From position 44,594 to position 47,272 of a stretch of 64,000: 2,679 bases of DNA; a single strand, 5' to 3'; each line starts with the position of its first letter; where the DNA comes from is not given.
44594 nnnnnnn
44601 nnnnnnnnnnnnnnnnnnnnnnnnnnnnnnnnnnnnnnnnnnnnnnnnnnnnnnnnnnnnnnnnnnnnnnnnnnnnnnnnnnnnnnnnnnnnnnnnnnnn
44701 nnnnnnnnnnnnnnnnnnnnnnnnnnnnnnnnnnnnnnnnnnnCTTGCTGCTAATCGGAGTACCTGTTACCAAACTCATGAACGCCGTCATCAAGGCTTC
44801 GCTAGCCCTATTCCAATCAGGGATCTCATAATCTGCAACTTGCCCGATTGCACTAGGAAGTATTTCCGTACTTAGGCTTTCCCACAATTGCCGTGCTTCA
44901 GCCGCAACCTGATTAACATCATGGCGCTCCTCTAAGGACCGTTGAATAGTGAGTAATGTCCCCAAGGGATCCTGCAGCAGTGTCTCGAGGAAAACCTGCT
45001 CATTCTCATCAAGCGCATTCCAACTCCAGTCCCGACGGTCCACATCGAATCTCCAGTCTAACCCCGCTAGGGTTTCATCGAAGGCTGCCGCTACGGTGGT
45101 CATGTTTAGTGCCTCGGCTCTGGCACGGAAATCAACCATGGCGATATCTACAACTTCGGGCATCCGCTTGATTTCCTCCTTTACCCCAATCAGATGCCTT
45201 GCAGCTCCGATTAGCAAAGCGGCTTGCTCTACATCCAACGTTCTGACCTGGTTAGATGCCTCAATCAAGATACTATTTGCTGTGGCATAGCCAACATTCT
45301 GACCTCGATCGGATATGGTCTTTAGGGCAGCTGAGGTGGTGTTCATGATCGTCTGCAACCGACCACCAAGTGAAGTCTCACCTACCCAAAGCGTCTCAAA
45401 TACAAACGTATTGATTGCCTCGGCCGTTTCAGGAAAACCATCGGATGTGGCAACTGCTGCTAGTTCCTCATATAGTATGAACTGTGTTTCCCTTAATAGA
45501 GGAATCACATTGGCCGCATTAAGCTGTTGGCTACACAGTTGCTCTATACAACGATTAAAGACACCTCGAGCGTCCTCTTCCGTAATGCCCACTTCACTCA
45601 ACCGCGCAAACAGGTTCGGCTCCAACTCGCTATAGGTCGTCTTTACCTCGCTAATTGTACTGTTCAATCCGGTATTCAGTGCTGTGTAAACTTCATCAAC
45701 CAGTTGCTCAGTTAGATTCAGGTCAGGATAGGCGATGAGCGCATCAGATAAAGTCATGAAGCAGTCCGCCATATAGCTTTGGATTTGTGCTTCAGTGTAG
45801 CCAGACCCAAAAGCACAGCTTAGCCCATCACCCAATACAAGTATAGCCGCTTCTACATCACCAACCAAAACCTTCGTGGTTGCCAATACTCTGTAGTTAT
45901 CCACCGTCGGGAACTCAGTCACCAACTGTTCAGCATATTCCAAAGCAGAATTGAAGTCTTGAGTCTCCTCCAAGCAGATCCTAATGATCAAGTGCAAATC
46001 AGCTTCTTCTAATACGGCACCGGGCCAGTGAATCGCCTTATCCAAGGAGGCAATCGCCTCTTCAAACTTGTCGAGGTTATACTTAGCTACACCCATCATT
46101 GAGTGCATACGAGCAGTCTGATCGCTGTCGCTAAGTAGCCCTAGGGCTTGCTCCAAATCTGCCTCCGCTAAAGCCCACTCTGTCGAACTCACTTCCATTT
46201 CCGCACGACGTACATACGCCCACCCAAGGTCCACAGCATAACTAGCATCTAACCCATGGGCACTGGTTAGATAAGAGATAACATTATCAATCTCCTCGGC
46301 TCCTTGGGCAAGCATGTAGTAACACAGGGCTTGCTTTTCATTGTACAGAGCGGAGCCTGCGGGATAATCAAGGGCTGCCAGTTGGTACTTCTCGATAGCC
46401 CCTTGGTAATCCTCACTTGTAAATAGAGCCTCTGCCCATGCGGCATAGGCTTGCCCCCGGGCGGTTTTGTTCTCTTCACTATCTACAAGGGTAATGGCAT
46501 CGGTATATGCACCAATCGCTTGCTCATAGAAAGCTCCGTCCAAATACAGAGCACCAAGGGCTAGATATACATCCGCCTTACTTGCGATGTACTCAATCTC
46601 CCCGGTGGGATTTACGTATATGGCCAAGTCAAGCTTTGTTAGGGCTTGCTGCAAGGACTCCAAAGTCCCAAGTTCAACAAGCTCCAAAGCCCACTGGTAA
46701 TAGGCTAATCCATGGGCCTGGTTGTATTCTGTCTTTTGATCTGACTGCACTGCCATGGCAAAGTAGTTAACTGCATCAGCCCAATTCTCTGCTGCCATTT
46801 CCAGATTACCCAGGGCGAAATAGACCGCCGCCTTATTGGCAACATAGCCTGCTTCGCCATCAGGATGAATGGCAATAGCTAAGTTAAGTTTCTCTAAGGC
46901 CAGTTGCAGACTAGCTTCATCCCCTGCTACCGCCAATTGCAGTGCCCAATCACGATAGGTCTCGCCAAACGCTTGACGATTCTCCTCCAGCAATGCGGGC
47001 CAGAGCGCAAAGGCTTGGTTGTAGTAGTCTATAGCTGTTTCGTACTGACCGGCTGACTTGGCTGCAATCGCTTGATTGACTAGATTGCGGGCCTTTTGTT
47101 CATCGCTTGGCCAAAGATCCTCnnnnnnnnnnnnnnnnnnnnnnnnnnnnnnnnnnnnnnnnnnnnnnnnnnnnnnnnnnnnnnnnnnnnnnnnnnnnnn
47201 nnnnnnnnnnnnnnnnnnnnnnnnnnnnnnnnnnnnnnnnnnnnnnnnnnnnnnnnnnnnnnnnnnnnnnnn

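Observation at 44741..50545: Giant secreted TPR protein built from a roughly 2.37 kb intragenic tandem duplication with signs of gene conversion, located inside the Lpt/lipid A cluster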

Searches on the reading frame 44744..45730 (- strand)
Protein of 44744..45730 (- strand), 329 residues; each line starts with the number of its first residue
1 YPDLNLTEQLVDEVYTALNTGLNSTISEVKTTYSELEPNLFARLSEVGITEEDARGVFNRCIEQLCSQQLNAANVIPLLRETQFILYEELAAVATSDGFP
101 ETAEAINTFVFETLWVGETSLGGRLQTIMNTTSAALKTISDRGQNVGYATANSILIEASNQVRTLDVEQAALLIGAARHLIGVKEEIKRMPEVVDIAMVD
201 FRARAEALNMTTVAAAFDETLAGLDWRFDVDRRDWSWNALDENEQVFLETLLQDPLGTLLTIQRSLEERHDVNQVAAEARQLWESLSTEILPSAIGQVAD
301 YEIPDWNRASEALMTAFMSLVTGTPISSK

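Call 77: search_protein_families(library=pfam, proteins=[window:44744-45730:-], max_evalue=10)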
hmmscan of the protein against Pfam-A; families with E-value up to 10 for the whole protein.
window:44744-45730:- (329 aa): 0 families

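Call 90: search_solved_structures(query=A7, max_evalue=10)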
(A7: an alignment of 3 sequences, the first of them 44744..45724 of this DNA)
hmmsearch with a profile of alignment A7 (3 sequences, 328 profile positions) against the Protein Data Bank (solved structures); distinct sequences matched with E-value up to 10: 0.
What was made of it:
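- The PDB gave no hit at E <= 10 (call 90).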

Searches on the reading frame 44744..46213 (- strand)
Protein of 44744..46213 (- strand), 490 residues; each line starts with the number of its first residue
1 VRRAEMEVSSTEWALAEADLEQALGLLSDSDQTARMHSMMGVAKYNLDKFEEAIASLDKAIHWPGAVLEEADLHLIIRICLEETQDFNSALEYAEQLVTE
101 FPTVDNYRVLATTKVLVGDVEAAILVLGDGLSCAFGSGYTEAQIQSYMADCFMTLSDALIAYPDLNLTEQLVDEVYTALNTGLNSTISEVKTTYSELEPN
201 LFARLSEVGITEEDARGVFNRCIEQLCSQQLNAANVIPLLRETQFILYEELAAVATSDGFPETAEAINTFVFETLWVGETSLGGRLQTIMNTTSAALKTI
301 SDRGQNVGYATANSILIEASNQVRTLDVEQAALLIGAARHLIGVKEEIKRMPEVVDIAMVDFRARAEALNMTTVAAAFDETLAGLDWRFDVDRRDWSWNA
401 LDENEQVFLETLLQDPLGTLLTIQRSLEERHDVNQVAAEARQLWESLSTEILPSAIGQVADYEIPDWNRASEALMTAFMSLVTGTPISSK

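Call 25: search_solved_structures(query=A2, max_evalue=1)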
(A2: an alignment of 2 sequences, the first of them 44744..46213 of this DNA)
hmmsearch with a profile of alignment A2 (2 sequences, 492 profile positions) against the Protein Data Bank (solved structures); distinct sequences matched with E-value up to 1: 27.
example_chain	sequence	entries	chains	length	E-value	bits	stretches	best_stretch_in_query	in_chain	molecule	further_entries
9qhb_A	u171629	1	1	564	1.8e-11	46.7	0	32-63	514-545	Engineered tetratricopeptide repeat protein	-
8bu0_A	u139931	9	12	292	3.9e-11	45.5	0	33-63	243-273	Consensus tetratricopeptide repeat protein | Crystal structure of an 8-repeat consensus TPR superhelix with Zinc. | Monomer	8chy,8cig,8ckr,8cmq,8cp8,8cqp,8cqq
9qhc_A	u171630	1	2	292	1.2e-07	34.1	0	33-62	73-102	Engineered tetratricopeptide repeat protein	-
8ch0_A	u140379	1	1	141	7.3e-07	31.5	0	33-62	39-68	Consensus tetratricopeptide repeat protein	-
2fo7_A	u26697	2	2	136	1.2e-06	30.8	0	32-62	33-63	SYNTHETIC CONSENSUS TPR PROTEIN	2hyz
1na0_A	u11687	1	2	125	3.6e-06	29.2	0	32-63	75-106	designed protein CTPR3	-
2wqh_A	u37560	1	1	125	5.2e-06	28.6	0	32-63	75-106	CTPR3Y3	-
6vfi_B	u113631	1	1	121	2.7e-05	26.3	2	10-62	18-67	O43_dn18B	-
6vfh_A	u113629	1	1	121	5e-05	25.4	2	10-62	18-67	T33_dn10A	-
6v8e_A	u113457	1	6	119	7.3e-05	24.9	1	10-62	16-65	Designed protein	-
6vl6_A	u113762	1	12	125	0.00014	23.9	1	22-62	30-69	T33_dn2A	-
5hrz_A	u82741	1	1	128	0.00032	22.8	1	22-62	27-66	TPR domain protein 1na0C3_3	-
1na3_A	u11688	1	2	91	0.00039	22.5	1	32-63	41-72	designed protein CTPR2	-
6vfj_B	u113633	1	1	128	0.00057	21.9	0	11-62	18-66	I53_dn5B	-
2avp_A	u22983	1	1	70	0.0011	20.9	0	32-62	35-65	synthetic consensus TPR protein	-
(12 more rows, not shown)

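Call 31: search_protein_representatives(alignment_id=A2)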
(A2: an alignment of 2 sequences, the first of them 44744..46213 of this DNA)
Query: 2 sequences, 492 profile positions. Proteins with E-value up to 0.001 (for the whole library): 96; up to 1e-10: 7; up to 1e-30: 1. The best 96 are listed.
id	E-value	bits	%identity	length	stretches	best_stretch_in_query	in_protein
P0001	2.0e-285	963.5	-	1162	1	2-489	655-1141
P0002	5.6e-15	71.5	-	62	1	422-480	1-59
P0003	4.5e-13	65.2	-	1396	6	2-63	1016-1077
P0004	2.4e-11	59.5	-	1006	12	12-63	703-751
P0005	4.9e-11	58.5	-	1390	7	11-99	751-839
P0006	6.7e-11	58.0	-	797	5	3-85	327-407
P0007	9.9e-11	57.5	-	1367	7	3-112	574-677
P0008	3.9e-10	55.5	-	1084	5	33-129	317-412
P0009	1.4e-09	53.6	-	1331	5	3-75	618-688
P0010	3.1e-09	52.6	-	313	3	3-111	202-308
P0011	6.0e-09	51.6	-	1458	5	10-136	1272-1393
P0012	1.3e-08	50.5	-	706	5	3-127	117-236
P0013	8.8e-08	47.7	-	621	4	9-94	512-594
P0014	1.1e-07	47.5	-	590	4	3-64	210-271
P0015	1.9e-07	46.6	-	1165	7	12-78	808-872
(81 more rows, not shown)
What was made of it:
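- On TPR repeat proteins (Pfam TPR clan): Generic TPR proteins hit profile positions 2-158 of the C-terminal query (call 31).
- All 94 other hits fall on profile positions 2-158, the TPR part (call 31). Homologues are confined to one species plus one relative among 1.84 billion representatives (call 31).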

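Call 33: find_encoding_contigs(protein=P0002, flank=10000)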
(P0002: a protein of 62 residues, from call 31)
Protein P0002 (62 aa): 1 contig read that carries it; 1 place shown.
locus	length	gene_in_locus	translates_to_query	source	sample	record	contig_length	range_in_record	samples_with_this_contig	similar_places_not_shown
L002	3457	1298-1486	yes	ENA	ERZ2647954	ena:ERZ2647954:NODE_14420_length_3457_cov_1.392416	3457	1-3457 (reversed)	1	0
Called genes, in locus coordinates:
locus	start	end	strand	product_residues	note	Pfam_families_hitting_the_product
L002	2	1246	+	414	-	?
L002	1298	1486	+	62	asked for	-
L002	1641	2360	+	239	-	PF00005:ABC_tran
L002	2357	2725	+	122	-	PF03739:LptF_LptG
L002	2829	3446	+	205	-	PF03739:LptF_LptG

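Call 36: find_homologous_proteins(query=A3, max_evalue=0.001)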
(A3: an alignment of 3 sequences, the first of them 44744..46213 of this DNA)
Query A3 (3 sequences): 8000 candidates shared short words with the query, none scored E <= 0.001.
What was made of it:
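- Tried and rejected: The C-terminal alignment found nothing, because it was swamped by TPR-like words (call 36).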

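Call 37: find_related_loci(query=A3, collection=genome_contigs, flank=10000)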
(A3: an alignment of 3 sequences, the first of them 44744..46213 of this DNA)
Query A3 (490 aa) in genome_contigs; peptide patterns used: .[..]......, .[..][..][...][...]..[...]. (x = any residue, [..] = any of these).
50 stretches matched a pattern, but none encodes a relative of the query by tblastn (E <= 1e-3).

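Call 38: find_related_loci(query=A3, collection=metagenome_contigs, flank=10000)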
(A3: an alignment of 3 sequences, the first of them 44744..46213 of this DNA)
Query A3 (490 aa) in metagenome_contigs; peptide patterns used: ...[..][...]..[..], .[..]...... (x = any residue, [..] = any of these).
75 stretches matched a pattern, but none encodes a relative of the query by tblastn (E <= 1e-3).

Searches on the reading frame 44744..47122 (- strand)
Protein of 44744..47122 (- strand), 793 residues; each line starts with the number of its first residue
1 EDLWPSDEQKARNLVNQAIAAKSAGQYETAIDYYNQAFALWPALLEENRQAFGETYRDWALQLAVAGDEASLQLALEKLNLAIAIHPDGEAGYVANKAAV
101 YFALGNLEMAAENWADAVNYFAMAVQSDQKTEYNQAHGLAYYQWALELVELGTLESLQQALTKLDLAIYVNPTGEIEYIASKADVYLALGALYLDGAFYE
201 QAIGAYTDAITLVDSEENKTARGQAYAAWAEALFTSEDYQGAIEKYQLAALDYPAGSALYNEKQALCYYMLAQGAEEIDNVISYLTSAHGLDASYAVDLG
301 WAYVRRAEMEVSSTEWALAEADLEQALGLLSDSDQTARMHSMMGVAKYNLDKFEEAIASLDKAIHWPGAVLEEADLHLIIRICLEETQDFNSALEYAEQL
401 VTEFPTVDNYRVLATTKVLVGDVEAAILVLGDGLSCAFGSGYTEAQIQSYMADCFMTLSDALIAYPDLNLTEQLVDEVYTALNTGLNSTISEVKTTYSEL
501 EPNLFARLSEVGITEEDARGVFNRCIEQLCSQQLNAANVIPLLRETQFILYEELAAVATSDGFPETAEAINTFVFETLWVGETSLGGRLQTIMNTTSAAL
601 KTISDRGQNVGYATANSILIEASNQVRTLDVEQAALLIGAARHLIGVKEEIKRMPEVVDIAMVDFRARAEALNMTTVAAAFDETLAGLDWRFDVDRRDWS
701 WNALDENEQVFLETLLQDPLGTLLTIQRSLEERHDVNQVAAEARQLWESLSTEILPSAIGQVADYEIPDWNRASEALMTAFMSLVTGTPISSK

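Call 20: find_related_loci(query=A1, collection=genome_contigs, flank=10000)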
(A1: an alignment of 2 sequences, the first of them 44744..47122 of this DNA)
Query A1 (793 aa) in genome_contigs; peptide patterns used: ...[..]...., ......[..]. (x = any residue, [..] = any of these).
80 stretches matched a pattern, but none encodes a relative of the query by tblastn (E <= 1e-3).

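Call 69: predict_structure(alignment_id=A5)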
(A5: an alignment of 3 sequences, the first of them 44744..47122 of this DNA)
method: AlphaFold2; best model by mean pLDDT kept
length: 793 residues; sequences in the alignment: 3
mean_pLDDT: 64.7   pTM: 0.42
mean pLDDT of the five models: 64.7, 62.0, 57.3, 53.7, 49.3
residues with pLDDT >= 90: 46; 70-90: 330; 50-70: 180; < 50: 237
segments of 3 or more residues with pLDDT < 50: 1-4, 125-128, 470-501, 529-544, 562-567, 572-613, 632-709, 719-727, 729-731, 733-737, 759-765, 767-771, 780-793
pLDDT, mean of each block of 10 residues (from residue 1): 54 81 79 78 66 75 79 84 72 75 71 67 53 66 79 78 81 71 84 81 83 80 88 89 92 85 93 89 92 86 80 68 81 71 79 86 81 87 87 91 86 85 73 70 72 70 59 45 38 37 56 63 54 40 50 59 49 44 42 41 34 53 60 48 37 31 36 34 33 30 43 50 48 48 55 52 47 49 43 29
secondary structure, 60 per line:
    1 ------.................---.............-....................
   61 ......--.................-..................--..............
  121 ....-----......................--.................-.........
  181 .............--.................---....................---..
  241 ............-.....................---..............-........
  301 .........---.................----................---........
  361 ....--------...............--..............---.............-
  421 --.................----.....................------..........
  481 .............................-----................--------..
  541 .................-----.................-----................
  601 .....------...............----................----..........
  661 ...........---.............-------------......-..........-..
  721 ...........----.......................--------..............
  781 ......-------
elements in order (helices of 4 or more, strands of 3 or more residues): H7-23 H27-39 H41-66 H69-85 H87-104 H107-124 H130-151 H154-170 H172-193 H196-212 H216-235 H239-252 H254-274 H278-291 H293-309 H313-329 H334-349 H353-364 H373-387 H390-403 H407-419 H423-439 H444-464 H471-509 H515-530 H539-557 H563-579 H585-605 H612-626 H631-646 H651-671 H675-687 H701-706 H708-717 H719-731 H736-758 H767-786
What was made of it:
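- On TPR repeat proteins (Pfam TPR clan): The AF2 model of unit 2 has 23 helices in residues 1-465, with pLDDT mostly 70-93 (call 69).
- On Lpt periplasmic bridge (LptA, LptC, LptD N-terminus): Secondary structure is predicted to be all-alpha (call 69).
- The AF2 model of unit 2 has residues 1-465 as helical hairpins with pLDDT 70-93 (call 69). The predicted fold is all-alpha rather than the beta-jellyroll of Lpt bridge proteins (call 69).
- Tried and rejected: It has low confidence (pLDDT 30-60, call 69), so fold matches for that part are meaningless.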

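Call 72: fold_search(model_id=the predicted structure, library=pdb)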
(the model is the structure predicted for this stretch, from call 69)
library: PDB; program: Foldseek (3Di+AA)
matches with E <= 10: 1395; with E <= 0.001: 169
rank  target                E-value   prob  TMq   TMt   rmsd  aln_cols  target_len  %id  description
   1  8dtg_A                2.8e-08  1.00  0.23  0.23  17.1       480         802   18  Cryo-EM structure of Arabidopsis SPY alternative conformation 1 (released 2023-03-08)
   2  8dtf_A                7.1e-08  1.00  0.23  0.22  17.5       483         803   18  Cryo-EM structure of the full length Arabidopsis SPY with complete TPRs (released 2023-03-08)
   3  9hvq_Q                8.2e-08  1.00  0.14  0.13  24.8       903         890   12  Structure of the transcribing Pol II-DSIF-PAF-SPT6-RECQL5 complex (released 2025-07-16)
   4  9rtt_Q                1.1e-07  1.00  0.16  0.15  25.1       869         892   13  Activated Elongation Complex with IWS1 and ELOF1 (released 2025-09-03)
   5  7y4i_A                2.6e-07  1.00  0.23  0.22  18.7       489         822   18  Crystal structure of SPINDLY in complex with GDP (released 2022-12-07)
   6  1w3b_A                4.4e-07  1.00  0.17  0.29  19.9       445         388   19  The superhelical TPR domain of O-linked GlcNAc transferase reveals structural similarities to importin alpha. (released 2004-09-09)
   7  7ntf_A                4.5e-07  1.00  0.18  0.16  25.6       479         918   16  Cryo-EM structure of unliganded O-GlcNAc transferase (released 2021-11-17)
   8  8hmd_C                4.9e-07  1.00  0.15  0.10  36.7       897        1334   13  base module state 2 of Tetrahymena IFT-A (released 2023-06-14)
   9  7y4i_B                5.1e-07  1.00  0.22  0.22  18.1       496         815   18  Crystal structure of SPINDLY in complex with GDP (released 2022-12-07)
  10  8dtg_B                5.2e-07  1.00  0.19  0.20  12.9       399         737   17  Cryo-EM structure of Arabidopsis SPY alternative conformation 1 (released 2023-03-08)
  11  9g8o_B                5.8e-07  1.00  0.15  0.14  27.3       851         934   12  human 40S ribosome bound by a SKI238-exosome complex (released 2024-10-16)
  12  8chy                  6.5e-07  1.00  0.17  0.40  12.5       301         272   22  Crystal structure of an 8-repeat consensus TPR superhelix with Zinc. (released 2024-02-21)
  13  7yea_A                1.1e-06  1.00  0.19  0.15  30.4       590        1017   18  Human O-GlcNAc transferase Dimer (released 2023-07-12)
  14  7yeh_A                1.2e-06  1.00  0.18  0.15  26.4       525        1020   19  Cryo-EM structure of human OGT-OGA complex (released 2023-07-12)
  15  6eou                  1.3e-06  1.00  0.19  0.37  19.4       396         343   19  O-GlcNAc transferase TPR domain with the intellectual disability associated mutation L254F (released 2018-05-09)
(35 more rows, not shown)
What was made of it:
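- On TPR repeat proteins (Pfam TPR clan): The top Foldseek hits are the OGT, SPY and CTPR superhelices (call 72).
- The top Foldseek matches are the OGT, SPINDLY and consensus-TPR superhelices (call 72).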
